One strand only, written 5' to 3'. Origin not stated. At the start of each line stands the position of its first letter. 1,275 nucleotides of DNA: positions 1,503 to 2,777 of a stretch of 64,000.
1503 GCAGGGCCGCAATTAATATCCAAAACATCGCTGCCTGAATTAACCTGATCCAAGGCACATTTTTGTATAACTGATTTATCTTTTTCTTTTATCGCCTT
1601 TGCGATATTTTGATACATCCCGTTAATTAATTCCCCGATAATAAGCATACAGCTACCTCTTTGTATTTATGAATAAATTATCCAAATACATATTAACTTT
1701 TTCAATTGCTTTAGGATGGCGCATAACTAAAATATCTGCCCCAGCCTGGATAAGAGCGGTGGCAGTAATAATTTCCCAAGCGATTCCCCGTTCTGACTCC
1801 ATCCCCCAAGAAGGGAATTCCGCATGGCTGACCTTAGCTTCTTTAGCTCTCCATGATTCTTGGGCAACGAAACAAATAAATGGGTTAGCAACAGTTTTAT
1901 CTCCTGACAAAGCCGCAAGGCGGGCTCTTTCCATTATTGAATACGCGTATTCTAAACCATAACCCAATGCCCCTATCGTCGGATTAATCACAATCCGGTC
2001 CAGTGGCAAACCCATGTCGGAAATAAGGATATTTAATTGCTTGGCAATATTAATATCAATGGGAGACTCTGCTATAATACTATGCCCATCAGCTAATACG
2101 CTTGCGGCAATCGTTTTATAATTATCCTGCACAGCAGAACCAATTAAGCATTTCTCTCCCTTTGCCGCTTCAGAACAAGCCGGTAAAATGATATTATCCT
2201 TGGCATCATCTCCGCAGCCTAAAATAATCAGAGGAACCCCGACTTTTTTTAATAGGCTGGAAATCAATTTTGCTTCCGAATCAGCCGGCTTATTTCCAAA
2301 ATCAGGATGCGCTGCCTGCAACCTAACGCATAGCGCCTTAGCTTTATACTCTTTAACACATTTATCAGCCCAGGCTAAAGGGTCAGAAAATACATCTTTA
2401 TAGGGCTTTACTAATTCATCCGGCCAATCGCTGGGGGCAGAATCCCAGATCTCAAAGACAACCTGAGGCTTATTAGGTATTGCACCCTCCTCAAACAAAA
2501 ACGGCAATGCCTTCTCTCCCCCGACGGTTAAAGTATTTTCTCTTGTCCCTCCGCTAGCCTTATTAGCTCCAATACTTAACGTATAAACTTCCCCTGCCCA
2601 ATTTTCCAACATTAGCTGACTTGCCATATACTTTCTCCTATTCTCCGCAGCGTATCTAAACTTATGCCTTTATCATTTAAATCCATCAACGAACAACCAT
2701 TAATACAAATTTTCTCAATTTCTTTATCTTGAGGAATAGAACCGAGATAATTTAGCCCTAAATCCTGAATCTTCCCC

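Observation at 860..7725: Acetyl-CoA-pathway corrinoid/methyl module (acsC-RACo-cooC-acsD-acsE) without CODH/ACS catalytic subunits, preceded by FmdE-like and LarB-like genes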

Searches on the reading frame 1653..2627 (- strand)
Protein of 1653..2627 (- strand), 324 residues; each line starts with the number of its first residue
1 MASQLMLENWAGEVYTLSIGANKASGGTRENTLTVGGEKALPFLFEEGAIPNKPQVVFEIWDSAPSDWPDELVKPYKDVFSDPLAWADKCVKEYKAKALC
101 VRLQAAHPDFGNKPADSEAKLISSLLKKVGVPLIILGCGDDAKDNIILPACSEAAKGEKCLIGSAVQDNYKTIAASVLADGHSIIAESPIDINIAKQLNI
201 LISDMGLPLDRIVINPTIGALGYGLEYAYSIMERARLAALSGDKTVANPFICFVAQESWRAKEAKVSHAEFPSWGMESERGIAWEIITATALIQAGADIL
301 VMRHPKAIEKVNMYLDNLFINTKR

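Call 3: search_protein_families(library=pfam, proteins=[window:1653-2627:-])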
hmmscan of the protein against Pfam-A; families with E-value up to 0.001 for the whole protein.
window:1653-2627:- (324 aa): 1 family
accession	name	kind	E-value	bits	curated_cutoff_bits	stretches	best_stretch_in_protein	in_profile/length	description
PF03599.22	CdhD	-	1.3e-41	143.1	24.8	1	27-304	5-242/387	CO dehydrogenase/acetyl-CoA synthase delta subunit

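Call 4: search_protein_families(library=ncbifam, proteins=[window:1653-2627:-])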
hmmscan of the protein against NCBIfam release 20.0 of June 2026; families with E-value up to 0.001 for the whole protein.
window:1653-2627:- (324 aa): 7 families
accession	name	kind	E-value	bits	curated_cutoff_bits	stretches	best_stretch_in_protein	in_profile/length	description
NF003376.0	PRK04452.1-2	subfamily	5e-125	416.5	280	1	1-318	1-311/313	acetyl-CoA decarbonylase/synthase complex subunit delta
NF003377.0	PRK04452.1-3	subfamily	3.4e-107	359.1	527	1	2-319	2-313/432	acetyl-CoA decarbonylase/synthase complex subunit delta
NF040759.1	WLP_AcsD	exception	5.7e-83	278.7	430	1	25-318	16-311/312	acetyl-CoA decarbonylase/synthase complex subunit delta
NF003375.0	PRK04452.1-1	subfamily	1.9e-82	277.6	488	1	7-319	109-424/442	acetyl-CoA decarbonylase/synthase complex subunit delta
TIGR00381.1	cdhD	equivalog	2.6e-69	233.9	252.9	1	7-310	68-365/389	CO dehydrogenase/acetyl-CoA synthase subunit delta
NF003378.0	PRK04452.1-4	subfamily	2.6e-63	214.2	634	1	7-311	65-358/384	acetyl-CoA decarbonylase/synthase complex subunit delta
NF003195.0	PRK04165.1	equivalog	6.9e-07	28.5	306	1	27-307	67-301/450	acetyl-CoA decarbonylase/synthase complex subunit gamma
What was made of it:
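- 1653..2627 (-): acsD: small subunit of the corrinoid iron-sulfur protein (324 aa). NF003376 416.5 bits (cutoff 280) and Pfam CdhD (calls 3, 4).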

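Call 28: search_protein_families(library=pfam, proteins=[L081:4042-5955:+, L081:5958-6458:+, L081:6482-7792:+, L081:7811-9988:+, L051:6164-9991:+, L059:8862-10019:+, L081:2421-3284:+, L081:15828-16244:+, L066:8865-10019:+])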
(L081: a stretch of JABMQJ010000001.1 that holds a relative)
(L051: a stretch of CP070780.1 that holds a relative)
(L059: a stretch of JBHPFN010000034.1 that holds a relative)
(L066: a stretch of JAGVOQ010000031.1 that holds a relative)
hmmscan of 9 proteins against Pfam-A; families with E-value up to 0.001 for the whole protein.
L081:4042-5955:+ (637 aa): 1 family
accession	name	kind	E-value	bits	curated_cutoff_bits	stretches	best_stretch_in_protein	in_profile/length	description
PF03063.25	Prismane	-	5.1e-170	566.9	27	1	41-604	1-512/513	Prismane/CO dehydrogenase family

L081:5958-6458:+ (166 aa): 9 families
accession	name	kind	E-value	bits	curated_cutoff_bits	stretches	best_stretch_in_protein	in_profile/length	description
PF13247.11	Fer4_11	-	6.1e-18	65.3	26.2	1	66-152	7-98/100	4Fe-4S dicluster domain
PF12838.12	Fer4_7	-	1.1e-10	42.2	27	2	68-116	1-52/52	4Fe-4S dicluster domain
PF13187.11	Fer4_9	-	1.1e-09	38.5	27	2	101-148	1-51/52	4Fe-4S dicluster domain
PF12837.12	Fer4_6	-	6.6e-09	35.7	25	1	98-117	5-24/24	4Fe-4S binding domain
PF00037.32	Fer4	-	3.1e-08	33.5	21.1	1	98-117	4-23/24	4Fe-4S binding domain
PF14697.11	Fer4_21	-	1.6e-06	28.6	35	2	68-116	7-56/59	4Fe-4S dicluster domain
PF13484.11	Fer4_16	-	3.8e-06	28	30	0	101-123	1-22/66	4Fe-4S double cluster binding domain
PF13237.11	Fer4_10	-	1.6e-05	25.2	25.5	0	68-113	8-53/53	4Fe-4S dicluster domain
PF25160.1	LdpA_Fe-S-bd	-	0.00067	19.8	27.6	1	74-118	6-44/49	LdpA Fe-S cluster-binding domain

L081:6482-7792:+ (436 aa): 9 families
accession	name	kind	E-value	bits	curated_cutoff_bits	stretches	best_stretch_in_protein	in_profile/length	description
PF07992.20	Pyr_redox_2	-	2e-65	221.6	26.1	1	9-305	2-291/291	Pyridine nucleotide-disulphide oxidoreductase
PF00070.33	Pyr_redox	-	1.2e-16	61.4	22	1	151-228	2-80/82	Pyridine nucleotide-disulphide oxidoreductase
PF18267.7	Rubredoxin_C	-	2.3e-14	53.5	25.9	1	326-392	3-70/70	Rubredoxin NAD+ reductase C-terminal domain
PF13738.12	Pyr_redox_3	-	2.5e-06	27.4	30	0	75-262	94-286/305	Pyridine nucleotide-disulphide oxidoreductase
PF13450.12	NAD_binding_8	-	5.4e-06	27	21.9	0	12-38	1-25/68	NAD(P)-binding Rossmann-like domain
PF03486.20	HI0933_like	-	6.6e-06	26.2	50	0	9-35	2-28/244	HI0933-like protein Rossmann domain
PF01266.30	DAO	-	2.9e-05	24.2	27.9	0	151-201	2-52/353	FAD dependent oxidoreductase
PF00890.30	FAD_binding_2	-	4.2e-05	23.4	20.4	0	151-185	2-36/414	FAD binding domain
PF02254.24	TrkA_N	-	0.00013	22.7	23.8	0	151-200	1-50/116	TrkA-N domain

L081:7811-9988:+ (725 aa): 3 families
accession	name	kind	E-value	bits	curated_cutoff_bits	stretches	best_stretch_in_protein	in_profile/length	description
PF19436.4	ACS_CODH_B_C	-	3.8e-120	400.4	25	1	482-725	1-245/245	ACS/CODH beta subunit C-terminal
PF03598.20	CdhC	-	4.1e-64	215.6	24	1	317-471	1-155/155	CO dehydrogenase/acetyl-CoA synthase complex beta subunit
PF18537.6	CODH_A_N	-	1.2e-25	89.7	32.2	1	21-110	1-83/83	Carbon monoxide dehydrogenase subunit alpha N-terminal domain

L051:6164-9991:+ (1275 aa): 6 families
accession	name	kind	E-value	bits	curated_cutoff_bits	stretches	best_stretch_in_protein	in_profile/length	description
PF19436.4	ACS_CODH_B_C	-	3.1e-118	394.1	25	2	1055-1275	24-245/245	ACS/CODH beta subunit C-terminal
PF03598.20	CdhC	-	6.2e-65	218.3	24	1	317-471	1-155/155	CO dehydrogenase/acetyl-CoA synthase complex beta subunit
PF18537.6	CODH_A_N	-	3e-26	91.7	32.2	1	21-110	1-83/83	Carbon monoxide dehydrogenase subunit alpha N-terminal domain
PF14528.11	LAGLIDADG_3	-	1.8e-21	76.6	22.5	2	728-789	2-60/82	LAGLIDADG-like domain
PF14890.11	Intein_splicing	-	2.2e-18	67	35.8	1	513-1055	1-155/155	Intein splicing domain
PF05204.19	Hom_end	-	1.9e-06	28.4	21.1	0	731-778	16-61/110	Homing endonuclease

L059:8862-10019:+ (385 aa): 1 family
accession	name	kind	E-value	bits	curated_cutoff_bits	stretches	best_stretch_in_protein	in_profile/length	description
PF01969.22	Ni_insertion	-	5.8e-108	361.8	22.1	1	4-370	1-375/375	Nickel insertion protein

L081:2421-3284:+ (287 aa): 2 families
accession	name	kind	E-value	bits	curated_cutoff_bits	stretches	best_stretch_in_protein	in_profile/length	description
PF02882.25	THF_DHG_CYH_C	-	3.1e-62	209.1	27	1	124-284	1-159/160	Tetrahydrofolate dehydrogenase/cyclohydrolase, NAD(P)-binding domain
PF00763.28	THF_DHG_CYH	-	1.7e-35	122.2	32.8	1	6-121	1-115/115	Tetrahydrofolate dehydrogenase/cyclohydrolase, catalytic domain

L081:15828-16244:+ (138 aa): 1 family
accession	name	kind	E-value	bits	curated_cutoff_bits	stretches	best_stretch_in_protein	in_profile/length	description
PF01894.22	UPF0047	-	3.5e-35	121.1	27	1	19-135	1-117/117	Uncharacterised protein family UPF0047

L066:8865-10019:+ (384 aa): 1 family
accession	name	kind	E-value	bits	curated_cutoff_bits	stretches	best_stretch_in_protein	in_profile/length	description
PF01969.22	Ni_insertion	-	1.9e-100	337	22.1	1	4-368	1-374/375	Nickel insertion protein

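Call 50: search_protein_families(library=pfam, proteins=[L027:922-1485:+, L027:1500-2531:+, L027:2528-3319:+, L027:3313-3969:+, L027:10187-11368:+, L027:11308-12189:+, L027:12194-13462:+, L027:13504-14541:+, L053:9315-9932:+, L053:8071-8910:+])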
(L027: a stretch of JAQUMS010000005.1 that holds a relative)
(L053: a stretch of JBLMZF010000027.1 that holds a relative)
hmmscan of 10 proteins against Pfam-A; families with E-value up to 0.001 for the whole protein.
L027:922-1485:+ (187 aa): 2 families
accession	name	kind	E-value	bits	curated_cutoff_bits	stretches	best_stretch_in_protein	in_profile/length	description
PF00117.34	GATase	-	3e-62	210.1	22.8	1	3-185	1-187/190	Glutamine amidotransferase class-I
PF07722.19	Peptidase_C26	-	4.6e-10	40.1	20.5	1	67-170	100-219/219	Peptidase C26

L027:1500-2531:+ (343 aa): 2 families
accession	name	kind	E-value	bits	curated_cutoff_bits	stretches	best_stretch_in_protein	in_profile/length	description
PF00591.27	Glycos_transf_3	-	1.2e-90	304.1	27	1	74-324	2-252/253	Glycosyl transferase family, a/b domain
PF02885.22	Glycos_trans_3N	-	8.3e-16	58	26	1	3-64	1-62/63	Glycosyl transferase family, helical bundle domain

L027:2528-3319:+ (263 aa): 2 families
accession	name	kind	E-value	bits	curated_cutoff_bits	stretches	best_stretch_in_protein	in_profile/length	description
PF00218.27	IGPS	-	2.1e-80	270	27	1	7-259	1-253/254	Indole-3-glycerol phosphate synthase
PF05690.20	ThiG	-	0.00022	21.1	23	0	216-253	176-213/247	Thiazole biosynthesis protein ThiG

L027:3313-3969:+ (218 aa): 1 family
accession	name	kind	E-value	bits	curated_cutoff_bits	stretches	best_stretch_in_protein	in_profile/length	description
PF00697.28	PRAI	-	1.6e-41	142.6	22.7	1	4-193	1-184/193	N-(5'phosphoribosyl)anthranilate (PRA) isomerase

L027:10187-11368:+ (393 aa): 1 family
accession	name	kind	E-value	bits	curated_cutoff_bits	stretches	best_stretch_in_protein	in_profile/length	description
PF00291.31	PALP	-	8.3e-48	163.7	35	1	53-378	4-295/295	Pyridoxal-phosphate dependent enzyme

L027:11308-12189:+ (293 aa): 1 family
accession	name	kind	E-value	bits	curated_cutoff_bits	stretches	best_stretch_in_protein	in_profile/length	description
PF00290.26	Trp_syntA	-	1.8e-88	296.3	27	1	40-278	1-240/259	Tryptophan synthase alpha chain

L027:12194-13462:+ (422 aa): 2 families
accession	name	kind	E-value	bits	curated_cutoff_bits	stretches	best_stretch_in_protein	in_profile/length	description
PF00675.25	Peptidase_M16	-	3.4e-38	131.3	22.3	1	12-159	1-148/149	Insulinase (Peptidase family M16)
PF05193.26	Peptidase_M16_C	-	4.2e-38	131.5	23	1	165-339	1-179/181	Peptidase M16 inactive domain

L027:13504-14541:+ (345 aa): 2 families
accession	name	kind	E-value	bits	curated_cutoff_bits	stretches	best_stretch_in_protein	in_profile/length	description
PF01595.25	CNNM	-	1.4e-46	158.9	28.4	1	10-189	2-181/181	Cyclin M transmembrane N-terminal domain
PF00571.33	CBS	-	6.9e-17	62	24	2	274-323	7-56/57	CBS domain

L053:9315-9932:+ (205 aa): 1 family
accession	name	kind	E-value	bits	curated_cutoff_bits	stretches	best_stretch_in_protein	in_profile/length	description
PF00697.28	PRAI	-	8.3e-45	153.3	22.7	1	4-200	1-192/193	N-(5'phosphoribosyl)anthranilate (PRA) isomerase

L053:8071-8910:+ (279 aa): 1 family
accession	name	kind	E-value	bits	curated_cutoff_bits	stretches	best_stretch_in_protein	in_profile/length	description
PF00218.27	IGPS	-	7.5e-72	242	27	1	6-275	1-253/254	Indole-3-glycerol phosphate synthase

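Call 73: search_protein_families(library=pfam, proteins=[L106:5087-5884:+, L106:5947-8481:+, L106:8478-9899:+, L106:9877-10482:+, L106:10572-11828:+, L106:12195-13253:+, L106:13246-14055:+, L106:14024-15070:+, L053:6472-7047:+, L053:6936-8054:+])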
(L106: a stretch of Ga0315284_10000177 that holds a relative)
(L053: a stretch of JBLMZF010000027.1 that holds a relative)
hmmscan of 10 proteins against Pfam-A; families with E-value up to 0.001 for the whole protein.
L106:5087-5884:+ (265 aa): 14 families
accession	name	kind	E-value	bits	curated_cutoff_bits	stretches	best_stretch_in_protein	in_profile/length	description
PF07719.23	TPR_2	-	2.7e-16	58.7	27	1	51-82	2-33/34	Tetratricopeptide repeat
PF13181.12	TPR_8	-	7.8e-14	51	25.7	2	55-82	6-33/34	Tetratricopeptide repeat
PF00515.34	TPR_1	-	9.5e-13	47.8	27.8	2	54-82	5-33/34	Tetratricopeptide repeat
PF13431.12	TPR_17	-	4.6e-11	42.5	24.4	2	106-137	1-32/34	Tetratricopeptide repeat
PF14559.12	TPR_19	-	3.4e-10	40.5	25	2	62-102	3-43/68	Tetratricopeptide repeat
PF13424.12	TPR_12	-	2e-09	37.9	30.1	1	50-114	3-75/77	Tetratricopeptide repeat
PF13414.12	TPR_11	-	1.6e-08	34.5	26.8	1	62-97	6-41/42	TPR repeat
PF13428.12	TPR_14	-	4.8e-08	33.4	23.5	0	53-92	4-43/44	Tetratricopeptide repeat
PF13176.12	TPR_7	-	8.3e-08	32.2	27.9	0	120-143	1-24/36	Tetratricopeptide repeat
PF10373.15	EST1_DNA_bind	-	3.5e-07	30.5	22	1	69-127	1-59/282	Est1 DNA/RNA binding domain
PF13374.12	TPR_10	-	6e-07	29.7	27.5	0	119-143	3-27/42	Tetratricopeptide repeat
PF23914.1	TPR_CcmH_CycH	-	8.8e-07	29.3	42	1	60-153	60-156/158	Cytochrome c-type biogenesis protein H TPR domain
PF13432.12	TPR_16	-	2.9e-05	24.9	32.7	0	55-116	2-63/65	Tetratricopeptide repeat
PF07219.19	HemY_N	-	0.00042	20.8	31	0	205-245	51-91/107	HemY protein N-terminus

L106:5947-8481:+ (844 aa): 5 families
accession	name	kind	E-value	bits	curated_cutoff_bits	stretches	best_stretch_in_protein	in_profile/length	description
PF00476.26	DNA_pol_A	-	1.5e-160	534.7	34.3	1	464-839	3-381/381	DNA polymerase family A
PF02739.22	5_3_exonuc_N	-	6.2e-58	195.6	34.3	1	6-169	2-164/164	5'-3' exonuclease, N-terminal resolvase-like domain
PF01367.25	5_3_exonuc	-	2.9e-33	114.7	40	1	170-265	1-96/97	5'-3' exonuclease, C-terminal SAM fold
PF22619.2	DNA_polI_exo1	-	2.6e-12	47.2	27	1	336-400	38-100/140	DNA polymerase I, ribonuclease H-like domain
PF01612.26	DNA_pol_A_exo1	-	0.00026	21.3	23.6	1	339-402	67-129/173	3'-5' exonuclease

L106:8478-9899:+ (473 aa): 5 families
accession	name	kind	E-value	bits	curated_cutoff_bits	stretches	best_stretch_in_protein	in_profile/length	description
PF08323.17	Glyco_transf_5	-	1.7e-85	287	22.7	1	2-239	1-238/239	Starch synthase catalytic domain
PF00534.26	Glycos_transf_1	-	1e-16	61.4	26.4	1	289-434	8-157/172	Glycosyl transferases group 1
PF13692.12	Glyco_trans_1_4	-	3.6e-15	56.9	27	1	298-433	3-140/142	Glycosyl transferases group 1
PF13439.12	Glyco_transf_4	-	2.6e-07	31.3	28.5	1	116-188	61-125/170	Glycosyltransferase Family 4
PF20706.3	GT4-conflict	-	5.6e-05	22.7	26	1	293-449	194-354/385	Family 4 Glycosyltransferase in conflict systems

L106:9877-10482:+ (201 aa): 4 families
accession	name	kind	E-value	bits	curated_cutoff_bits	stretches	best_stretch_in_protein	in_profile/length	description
PF01121.26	CoaE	-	1.7e-54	184.7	27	1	10-186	1-178/180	Dephospho-CoA kinase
PF13401.12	AAA_22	-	3.2e-05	24.7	27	1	11-85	7-65/130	AAA domain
PF13671.12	AAA_33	-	0.00025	21.8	27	0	14-124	4-82/143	AAA domain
PF13238.12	AAA_18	-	0.00038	21.4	29.4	1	12-78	1-57/128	AAA domain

L106:10572-11828:+ (418 aa): 5 families
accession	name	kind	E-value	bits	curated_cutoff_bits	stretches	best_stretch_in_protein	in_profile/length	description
PF07497.18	Rho_RNA_bind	-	2.7e-34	117.2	27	1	55-128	2-73/73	Rho termination factor, RNA-binding domain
PF00006.31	ATP-synt_ab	-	2.5e-27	96.3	29.5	1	159-363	2-211/213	ATP synthase alpha/beta family, nucleotide-binding domain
PF07498.18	Rho_N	-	8.6e-16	58.1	24.9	1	9-50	2-43/43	Rho termination factor, N-terminal domain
PF22707.2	S1CSD-TOTE-2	-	9.1e-05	22.8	27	1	55-102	4-40/60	S1/CSD-like domain 2 of the TOTE conflict systems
PF05729.18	NACHT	-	0.00069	19.9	26.7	0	182-276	11-99/167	NACHT domain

L106:12195-13253:+ (352 aa): 2 families
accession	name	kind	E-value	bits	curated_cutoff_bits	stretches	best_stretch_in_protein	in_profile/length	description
PF03462.23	PCRF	-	6e-67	225.7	24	1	8-202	1-194/194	PCRF domain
PF00472.26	RF-1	-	6e-43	145.9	35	1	210-319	2-116/116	RF-1 domain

L106:13246-14055:+ (269 aa): 16 families
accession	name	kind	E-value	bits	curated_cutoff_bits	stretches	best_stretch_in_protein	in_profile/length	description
PF05175.20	MTS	-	6.9e-18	65.3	23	1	80-174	17-108/170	Methyltransferase small domain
PF13847.12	Methyltransf_31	-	4.4e-12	46.4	27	1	94-243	3-127/145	Methyltransferase domain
PF06325.19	PrmA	-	7e-11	42.6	22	1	95-171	162-233/296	Ribosomal protein L11 methyltransferase (PrmA)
PF13649.12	Methyltransf_25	-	8.1e-11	42.9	27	1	98-182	1-84/97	Methyltransferase domain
PF17827.6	PrmC_N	-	1.6e-10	41.8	23.4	1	3-53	21-71/71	PrmC N-terminal domain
PF08242.18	Methyltransf_12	-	4e-07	31.1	30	1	99-170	1-71/98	Methyltransferase domain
PF08241.18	Methyltransf_11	-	6.1e-07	30.4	21.2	1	99-171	1-67/95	Methyltransferase domain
PF02384.22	N6_Mtase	-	6.6e-06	26.1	20.4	1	68-240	28-199/311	N-6 DNA Methylase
PF01170.24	UPF0020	-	8.4e-06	26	22.3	1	119-174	77-131/197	RMKL-like, methyltransferase domain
PF12847.13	Methyltransf_18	-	4.3e-05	24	27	1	96-159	16-79/151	Methyltransferase domain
PF10294.15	Methyltransf_16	-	6.2e-05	23.2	21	1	91-156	43-109/174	Lysine methyltransferase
PF02005.22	TRM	-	0.00019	21.2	27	1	67-152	19-108/376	N2,N2-dimethylguanosine tRNA methyltransferase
PF09445.16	Methyltransf_15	-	0.00041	20.4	22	1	98-173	4-80/165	RNA cap guanine-N2 methyltransferase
PF05971.18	Methyltransf_10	-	0.00062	19.6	23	0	93-174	100-187/299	RNA methyltransferase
PF02475.24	TRM5-TYW2_MTfase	-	0.00063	20.2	28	0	98-154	40-96/164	TRM5/TYW2 methyltransferase domain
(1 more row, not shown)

L106:14024-15070:+ (349 aa): 1 family
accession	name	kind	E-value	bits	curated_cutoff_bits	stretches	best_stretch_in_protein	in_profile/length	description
PF00275.25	EPSP_synthase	-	1.2e-85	288.2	22.8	1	15-349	2-348/417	EPSP synthase (3-phosphoshikimate 1-carboxyvinyltransferase)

L053:6472-7047:+ (191 aa): 2 families
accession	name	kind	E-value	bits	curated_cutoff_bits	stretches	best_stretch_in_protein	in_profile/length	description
PF00117.34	GATase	-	4.1e-62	209.7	22.8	1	3-185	1-187/190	Glutamine amidotransferase class-I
PF07722.19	Peptidase_C26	-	4.7e-08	33.5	20.5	1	72-170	105-219/219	Peptidase C26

L053:6936-8054:+ (372 aa): 2 families
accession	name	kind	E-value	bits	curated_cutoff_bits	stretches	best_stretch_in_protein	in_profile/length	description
PF00591.27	Glycos_transf_3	-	5.3e-90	301.9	27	1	110-360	3-253/253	Glycosyl transferase family, a/b domain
PF02885.22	Glycos_trans_3N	-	1.2e-18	67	26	1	40-101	2-63/63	Glycosyl transferase family, helical bundle domain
